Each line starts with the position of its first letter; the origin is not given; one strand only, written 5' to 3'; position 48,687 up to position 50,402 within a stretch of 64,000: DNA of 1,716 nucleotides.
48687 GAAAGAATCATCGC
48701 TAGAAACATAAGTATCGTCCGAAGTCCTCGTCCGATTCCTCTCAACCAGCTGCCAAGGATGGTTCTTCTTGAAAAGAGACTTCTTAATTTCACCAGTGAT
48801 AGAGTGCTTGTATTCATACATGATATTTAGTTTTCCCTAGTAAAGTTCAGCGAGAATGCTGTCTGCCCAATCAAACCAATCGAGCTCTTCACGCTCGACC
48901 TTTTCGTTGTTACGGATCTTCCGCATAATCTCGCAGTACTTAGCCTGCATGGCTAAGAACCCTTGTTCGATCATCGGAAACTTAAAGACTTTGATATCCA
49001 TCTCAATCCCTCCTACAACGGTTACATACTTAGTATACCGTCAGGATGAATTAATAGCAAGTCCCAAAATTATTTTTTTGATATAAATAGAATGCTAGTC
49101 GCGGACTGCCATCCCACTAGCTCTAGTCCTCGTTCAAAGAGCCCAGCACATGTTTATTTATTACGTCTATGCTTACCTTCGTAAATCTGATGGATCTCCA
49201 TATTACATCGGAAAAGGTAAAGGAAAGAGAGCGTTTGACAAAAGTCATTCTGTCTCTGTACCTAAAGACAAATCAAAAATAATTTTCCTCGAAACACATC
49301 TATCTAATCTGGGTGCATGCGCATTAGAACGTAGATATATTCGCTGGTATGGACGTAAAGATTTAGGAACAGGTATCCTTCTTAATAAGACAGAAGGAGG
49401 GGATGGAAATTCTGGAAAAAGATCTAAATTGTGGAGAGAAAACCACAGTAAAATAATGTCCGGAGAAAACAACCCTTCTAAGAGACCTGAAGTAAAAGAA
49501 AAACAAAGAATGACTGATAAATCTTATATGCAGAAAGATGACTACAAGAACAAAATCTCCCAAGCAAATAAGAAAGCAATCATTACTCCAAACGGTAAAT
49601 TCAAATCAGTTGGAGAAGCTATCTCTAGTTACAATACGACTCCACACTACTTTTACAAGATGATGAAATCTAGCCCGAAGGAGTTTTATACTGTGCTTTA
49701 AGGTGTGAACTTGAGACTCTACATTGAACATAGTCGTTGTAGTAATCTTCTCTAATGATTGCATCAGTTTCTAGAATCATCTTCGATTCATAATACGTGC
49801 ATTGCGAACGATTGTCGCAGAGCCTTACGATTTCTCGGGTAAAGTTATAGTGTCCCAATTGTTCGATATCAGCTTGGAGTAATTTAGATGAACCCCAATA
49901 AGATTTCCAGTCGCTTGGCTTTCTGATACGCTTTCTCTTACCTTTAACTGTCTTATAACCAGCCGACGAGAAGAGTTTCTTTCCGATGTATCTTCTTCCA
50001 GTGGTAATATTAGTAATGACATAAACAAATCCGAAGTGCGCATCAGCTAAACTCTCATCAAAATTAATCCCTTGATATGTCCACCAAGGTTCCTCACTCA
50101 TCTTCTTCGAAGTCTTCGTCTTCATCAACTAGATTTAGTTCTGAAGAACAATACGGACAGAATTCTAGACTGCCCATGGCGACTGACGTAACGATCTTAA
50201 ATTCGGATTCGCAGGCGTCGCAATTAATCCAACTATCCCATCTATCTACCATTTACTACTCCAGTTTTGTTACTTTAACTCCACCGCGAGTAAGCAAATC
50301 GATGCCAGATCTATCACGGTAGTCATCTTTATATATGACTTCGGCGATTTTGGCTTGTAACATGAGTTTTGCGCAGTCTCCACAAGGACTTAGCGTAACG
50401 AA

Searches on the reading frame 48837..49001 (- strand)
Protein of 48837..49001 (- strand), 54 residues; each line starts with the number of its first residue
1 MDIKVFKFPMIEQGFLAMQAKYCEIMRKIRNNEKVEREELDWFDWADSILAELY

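Call 4: search_protein_families(library=pfam, proteins=[window:48837-49001:-], max_evalue=0.01)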
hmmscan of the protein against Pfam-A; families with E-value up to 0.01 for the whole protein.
window:48837-49001:- (54 aa): 0 families

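Call 29: search_protein_families(library=phrogs, proteins=[window:48837-49001:-], max_evalue=0.01)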
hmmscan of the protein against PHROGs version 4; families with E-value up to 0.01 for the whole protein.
window:48837-49001:- (54 aa): 0 families

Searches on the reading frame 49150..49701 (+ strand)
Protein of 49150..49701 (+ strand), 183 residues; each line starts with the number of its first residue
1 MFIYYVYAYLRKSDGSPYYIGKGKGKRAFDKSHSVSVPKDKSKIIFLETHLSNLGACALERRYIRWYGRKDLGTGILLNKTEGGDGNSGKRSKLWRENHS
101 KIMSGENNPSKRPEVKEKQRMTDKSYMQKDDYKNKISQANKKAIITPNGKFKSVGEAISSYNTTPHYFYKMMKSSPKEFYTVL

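Call 4: search_protein_families(library=pfam, proteins=[window:49150-49701:+], max_evalue=0.01)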
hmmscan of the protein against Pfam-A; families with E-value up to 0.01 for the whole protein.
window:49150-49701:+ (183 aa): 0 families

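Call 29: search_protein_families(library=phrogs, proteins=[window:49150-49701:+], max_evalue=0.01)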
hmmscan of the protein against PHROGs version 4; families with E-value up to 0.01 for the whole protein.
window:49150-49701:+ (183 aa): 4 families
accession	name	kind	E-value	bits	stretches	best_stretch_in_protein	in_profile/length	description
phrog_15526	-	unknown function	4.8e-21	76.5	1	3-107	3-105/168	-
phrog_10829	-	unknown function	1.2e-10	42.6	1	3-130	1-131/165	-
phrog_5356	-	unknown function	9.1e-06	26.2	1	4-33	16-45/255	-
phrog_7504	-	DNA, RNA and nucleotide metabolism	0.0062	17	0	103-143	106-145/210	homing endonuclease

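Call 65: search_dna_similar(query=window:49150-49701:+, collection=phages, mode=protein, max_evalue=0.001, max_rows=25)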
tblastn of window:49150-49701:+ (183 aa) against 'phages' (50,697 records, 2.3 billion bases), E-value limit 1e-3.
Records with a match: 40; places in all: 60; records where one place covers at least 80% of the query: 3.
Best place of each record, by identity: 60-80% 1; <60% 39.
By first word of the organism name: Synechococcus 24; Burkholderia 3; Ralstonia 2; Rhizobium 2; Achromobacter 2; Acinetobacter 2; Pseudoalteromonas 1; Xanthomonas 1; Sinorhizobium 1; Variovorax 1; and 1 more.
By host as written in the record: - 14; Synechococcus sp. MW02 5; Synechococcus sp. KCZYC6 2; Synechoccus sp. 2; Burkholderia cenocepacia 2; Achromobacter animicus 2; Pseudoalteromonas shioyasakiensis 1; Sinorhizobium americanum X2_25 1; and 11 more.
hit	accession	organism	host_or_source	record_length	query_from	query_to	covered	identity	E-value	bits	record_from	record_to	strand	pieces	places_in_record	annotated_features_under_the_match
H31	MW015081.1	Synechococcus phage S-SRM01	Synechococcus sp. KCZYC6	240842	4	141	75%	44.8%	2e-20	94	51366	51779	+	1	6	nuclease associated modular domain 3 protein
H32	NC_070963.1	Synechococcus phage S-SRM01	Synechococcus sp. KCZYC6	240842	4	141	75%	44.8%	2e-20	94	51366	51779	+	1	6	nuclease associated modular domain 3 protein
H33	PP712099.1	Pseudoalteromonas phage vB_Psh_XG4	Pseudoalteromonas shioyasakiensis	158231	1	90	49%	63.3%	3e-30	121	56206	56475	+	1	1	record has no annotation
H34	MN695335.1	Synechococcus phage B23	Synechoccus sp.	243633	4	109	58%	49.1%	4e-18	87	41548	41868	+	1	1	translation initiation factor 2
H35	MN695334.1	Synechococcus phage B3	Synechoccus sp.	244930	4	109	58%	49.1%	4e-18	87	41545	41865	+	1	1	translation initiation factor 2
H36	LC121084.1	Ralstonia phage RSP15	-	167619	1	142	78%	36.3%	1e-14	77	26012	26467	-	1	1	group I intron endonuclease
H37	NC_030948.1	Ralstonia phage RSP15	-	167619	1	142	78%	36.3%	1e-14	77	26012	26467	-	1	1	group I intron endonuclease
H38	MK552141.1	Burkholderia phage BcepSauron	Burkholderia cenocepacia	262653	4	164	88%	31.0%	5e-12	69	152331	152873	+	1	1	hypothetical protein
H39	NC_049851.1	Burkholderia phage BcepSauron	Burkholderia cenocepacia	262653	4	164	88%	31.0%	5e-12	69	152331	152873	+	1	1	hypothetical protein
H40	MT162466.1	Synechococcus phage S-N03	Synechococcus sp. MW02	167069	3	125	67%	40.0%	5e-16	81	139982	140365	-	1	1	hypothetical protein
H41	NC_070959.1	Synechococcus phage S-N03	Synechococcus sp. MW02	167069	3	125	67%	40.0%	5e-16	81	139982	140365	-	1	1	hypothetical protein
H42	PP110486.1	Synechococcus phage MC09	Synechococcus sp. MW02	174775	4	125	67%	39.4%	5e-9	60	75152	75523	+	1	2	hypothetical protein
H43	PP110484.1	Synechococcus phage MA01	Synechococcus sp. MW02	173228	4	125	67%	39.4%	5e-9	60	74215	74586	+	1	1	hypothetical protein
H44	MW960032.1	Rhizobium phage RHph_X2_25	Sinorhizobium americanum X2_25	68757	2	139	75%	33.8%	3e-10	64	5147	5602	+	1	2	Seg-like homing endonuclease protein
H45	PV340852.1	Synechococcus phage Sf-CH5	Synechococcus sp. WH8102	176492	4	88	46%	53.5%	1e-15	79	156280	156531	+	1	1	translation initiation factor 2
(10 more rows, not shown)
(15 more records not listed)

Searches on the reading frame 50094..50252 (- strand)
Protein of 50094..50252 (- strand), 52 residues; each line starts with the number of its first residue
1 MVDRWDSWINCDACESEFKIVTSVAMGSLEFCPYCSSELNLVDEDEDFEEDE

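Call 29: search_protein_families(library=phrogs, proteins=[window:50094-50252:-], max_evalue=0.01)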
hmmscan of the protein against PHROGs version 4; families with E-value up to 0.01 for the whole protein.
window:50094-50252:- (52 aa): 5 families
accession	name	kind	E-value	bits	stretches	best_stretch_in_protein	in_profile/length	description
phrog_4875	-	unknown function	0.0001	23.4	1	9-49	13-50/77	-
phrog_5602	-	unknown function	0.0002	21.9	1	7-40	17-53/60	-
phrog_6504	-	unknown function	0.00026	22.1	0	31-52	9-30/61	-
phrog_15404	-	unknown function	0.0017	19.7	1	9-39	8-37/89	-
phrog_6422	-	moron, auxiliary metabolic gene and host takeover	0.0088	17.4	1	10-46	9-47/120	Lar-like restriction alleviation protein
